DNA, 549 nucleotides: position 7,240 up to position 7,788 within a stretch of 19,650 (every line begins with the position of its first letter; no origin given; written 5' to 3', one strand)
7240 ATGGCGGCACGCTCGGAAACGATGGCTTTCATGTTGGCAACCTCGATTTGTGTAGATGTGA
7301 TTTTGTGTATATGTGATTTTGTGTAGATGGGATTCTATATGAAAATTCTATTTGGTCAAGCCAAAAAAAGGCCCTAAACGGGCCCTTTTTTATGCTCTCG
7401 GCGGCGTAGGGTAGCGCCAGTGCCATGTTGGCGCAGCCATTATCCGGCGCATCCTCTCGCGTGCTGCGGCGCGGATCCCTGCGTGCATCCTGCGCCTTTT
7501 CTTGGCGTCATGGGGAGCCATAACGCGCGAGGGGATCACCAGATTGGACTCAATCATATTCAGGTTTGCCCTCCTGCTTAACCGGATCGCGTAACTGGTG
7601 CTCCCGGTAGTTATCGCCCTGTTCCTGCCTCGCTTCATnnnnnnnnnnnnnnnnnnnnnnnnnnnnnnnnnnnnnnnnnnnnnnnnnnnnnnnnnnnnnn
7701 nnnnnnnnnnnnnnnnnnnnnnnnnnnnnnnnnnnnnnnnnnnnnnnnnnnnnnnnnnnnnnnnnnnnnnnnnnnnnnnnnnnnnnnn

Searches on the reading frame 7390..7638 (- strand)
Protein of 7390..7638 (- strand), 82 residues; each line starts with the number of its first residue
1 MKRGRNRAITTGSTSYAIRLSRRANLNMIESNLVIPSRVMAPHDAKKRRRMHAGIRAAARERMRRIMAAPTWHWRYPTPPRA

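Call 94: search_protein_families(library=pfam, proteins=[window:7390-7638:-], max_evalue=0.05)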
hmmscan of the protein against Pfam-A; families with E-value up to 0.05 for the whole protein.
window:7390-7638:- (82 aa): 1 family
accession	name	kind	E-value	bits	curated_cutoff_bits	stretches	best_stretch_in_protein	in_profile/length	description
PF14284.11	PcfJ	-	0.032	14.5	25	1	18-67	6-55/147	PcfJ-like protein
